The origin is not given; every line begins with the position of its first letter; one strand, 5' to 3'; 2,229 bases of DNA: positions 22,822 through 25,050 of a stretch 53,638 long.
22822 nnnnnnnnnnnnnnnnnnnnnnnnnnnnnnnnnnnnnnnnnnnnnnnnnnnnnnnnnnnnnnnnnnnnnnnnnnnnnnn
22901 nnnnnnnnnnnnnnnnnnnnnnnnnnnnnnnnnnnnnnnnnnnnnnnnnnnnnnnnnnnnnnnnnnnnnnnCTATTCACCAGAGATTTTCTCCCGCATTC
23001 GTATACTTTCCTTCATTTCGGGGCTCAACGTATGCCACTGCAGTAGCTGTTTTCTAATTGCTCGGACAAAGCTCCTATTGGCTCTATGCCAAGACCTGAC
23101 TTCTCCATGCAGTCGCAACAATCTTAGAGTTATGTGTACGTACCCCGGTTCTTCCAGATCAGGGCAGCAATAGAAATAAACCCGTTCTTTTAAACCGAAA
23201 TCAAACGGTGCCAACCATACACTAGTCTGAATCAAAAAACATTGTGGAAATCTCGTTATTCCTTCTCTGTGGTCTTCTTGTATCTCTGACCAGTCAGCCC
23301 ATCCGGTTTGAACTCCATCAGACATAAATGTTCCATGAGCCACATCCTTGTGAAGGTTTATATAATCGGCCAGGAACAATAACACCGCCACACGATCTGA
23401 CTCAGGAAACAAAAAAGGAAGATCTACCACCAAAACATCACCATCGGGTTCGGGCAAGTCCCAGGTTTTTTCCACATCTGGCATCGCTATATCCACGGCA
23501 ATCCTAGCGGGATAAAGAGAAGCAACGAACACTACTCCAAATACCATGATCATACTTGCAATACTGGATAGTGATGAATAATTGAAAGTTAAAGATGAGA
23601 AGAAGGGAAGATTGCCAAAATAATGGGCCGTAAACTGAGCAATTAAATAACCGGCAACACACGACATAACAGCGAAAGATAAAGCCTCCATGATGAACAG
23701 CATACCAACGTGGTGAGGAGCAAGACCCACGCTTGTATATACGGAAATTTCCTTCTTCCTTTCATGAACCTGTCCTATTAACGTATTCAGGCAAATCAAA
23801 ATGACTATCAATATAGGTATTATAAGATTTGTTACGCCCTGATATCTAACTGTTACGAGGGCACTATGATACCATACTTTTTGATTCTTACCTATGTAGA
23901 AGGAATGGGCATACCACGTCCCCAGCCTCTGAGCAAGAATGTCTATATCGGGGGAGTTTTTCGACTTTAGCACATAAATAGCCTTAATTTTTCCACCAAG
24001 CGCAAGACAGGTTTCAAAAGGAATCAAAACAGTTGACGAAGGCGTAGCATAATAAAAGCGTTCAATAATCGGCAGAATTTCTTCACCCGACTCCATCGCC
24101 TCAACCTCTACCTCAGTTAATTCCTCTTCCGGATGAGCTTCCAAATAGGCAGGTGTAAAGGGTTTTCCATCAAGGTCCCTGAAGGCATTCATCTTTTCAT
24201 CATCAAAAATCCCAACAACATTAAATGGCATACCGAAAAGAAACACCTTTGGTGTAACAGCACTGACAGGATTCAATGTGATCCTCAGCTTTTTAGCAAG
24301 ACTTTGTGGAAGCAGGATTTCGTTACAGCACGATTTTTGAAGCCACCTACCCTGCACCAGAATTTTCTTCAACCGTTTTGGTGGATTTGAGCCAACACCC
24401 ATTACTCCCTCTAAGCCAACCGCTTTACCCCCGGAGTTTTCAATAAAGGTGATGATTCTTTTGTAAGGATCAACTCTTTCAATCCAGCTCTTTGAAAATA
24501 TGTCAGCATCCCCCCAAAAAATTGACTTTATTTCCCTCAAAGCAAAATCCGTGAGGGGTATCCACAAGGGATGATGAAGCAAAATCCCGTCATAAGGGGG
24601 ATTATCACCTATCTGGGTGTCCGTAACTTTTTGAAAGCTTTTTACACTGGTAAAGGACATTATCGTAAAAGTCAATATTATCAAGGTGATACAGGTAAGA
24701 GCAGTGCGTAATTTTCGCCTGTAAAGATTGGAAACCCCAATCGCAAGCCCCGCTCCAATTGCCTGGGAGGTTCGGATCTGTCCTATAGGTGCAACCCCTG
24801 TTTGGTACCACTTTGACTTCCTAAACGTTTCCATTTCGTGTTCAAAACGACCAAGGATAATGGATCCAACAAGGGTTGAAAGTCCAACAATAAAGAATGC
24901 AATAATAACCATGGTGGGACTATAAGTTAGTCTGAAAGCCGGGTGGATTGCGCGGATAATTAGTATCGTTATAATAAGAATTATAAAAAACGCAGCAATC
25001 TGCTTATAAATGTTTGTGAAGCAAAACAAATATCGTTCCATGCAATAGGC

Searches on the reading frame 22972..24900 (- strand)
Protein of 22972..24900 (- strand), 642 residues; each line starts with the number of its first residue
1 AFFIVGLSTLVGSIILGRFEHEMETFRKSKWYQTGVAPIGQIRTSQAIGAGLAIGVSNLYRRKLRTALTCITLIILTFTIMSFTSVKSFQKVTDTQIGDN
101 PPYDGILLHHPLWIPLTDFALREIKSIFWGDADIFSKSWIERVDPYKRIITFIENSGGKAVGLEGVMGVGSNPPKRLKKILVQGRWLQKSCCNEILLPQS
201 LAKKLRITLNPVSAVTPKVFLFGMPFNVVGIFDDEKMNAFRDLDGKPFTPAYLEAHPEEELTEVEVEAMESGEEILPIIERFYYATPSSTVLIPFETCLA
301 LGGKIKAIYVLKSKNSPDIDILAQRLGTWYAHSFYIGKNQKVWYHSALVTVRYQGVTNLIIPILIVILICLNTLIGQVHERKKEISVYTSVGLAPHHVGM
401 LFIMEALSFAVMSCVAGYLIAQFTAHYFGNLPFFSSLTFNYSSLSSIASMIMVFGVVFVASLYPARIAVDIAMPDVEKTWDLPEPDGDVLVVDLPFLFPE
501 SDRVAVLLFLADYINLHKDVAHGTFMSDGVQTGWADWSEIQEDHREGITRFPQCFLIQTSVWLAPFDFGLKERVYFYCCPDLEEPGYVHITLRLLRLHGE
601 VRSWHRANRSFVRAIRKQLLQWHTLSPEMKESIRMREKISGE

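Call 85: search_solved_structures(query=window:22972-24900:-, max_evalue=1)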
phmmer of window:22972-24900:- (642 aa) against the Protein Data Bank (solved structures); distinct sequences matched with E-value up to 1: 8.
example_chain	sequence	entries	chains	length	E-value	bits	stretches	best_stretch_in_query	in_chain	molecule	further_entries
5lil_A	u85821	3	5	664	2e-06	29.8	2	362-469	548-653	Macrolide export ATP-binding/permease protein MacB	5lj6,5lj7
9o9x_C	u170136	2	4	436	0.0004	22.1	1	361-436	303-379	ABC transporter permease YtrF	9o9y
7arh_C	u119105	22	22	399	0.023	16.4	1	358-459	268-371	Lipoprotein-releasing ABC transporter permease subunit LolC | Lipo-releasing system transmembrane protein lolC | Lipoprotein-releasing system transmembrane prot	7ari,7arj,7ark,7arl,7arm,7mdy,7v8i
7mdx_A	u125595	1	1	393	0.026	16.2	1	358-459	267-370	Lipoprotein-releasing system transmembrane protein LolC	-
5gko_A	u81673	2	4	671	0.27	12.8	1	360-468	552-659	Macrolide export ATP-binding/permease protein MacB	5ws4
9w2w_A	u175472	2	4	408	0.29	12.7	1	359-427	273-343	LolF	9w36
9w35_A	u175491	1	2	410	0.3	12.7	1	359-427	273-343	LolF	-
9w37_A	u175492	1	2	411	0.32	12.6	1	359-427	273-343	LolF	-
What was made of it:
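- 23485..24711 (-): Residues 1022-1430: FtsX/MacB-type module: TM1, a ~260-aa periplasmic domain, then TM2-4. PDB hits MacB 2e-6, YtrF, LolC and LolF (call 85).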
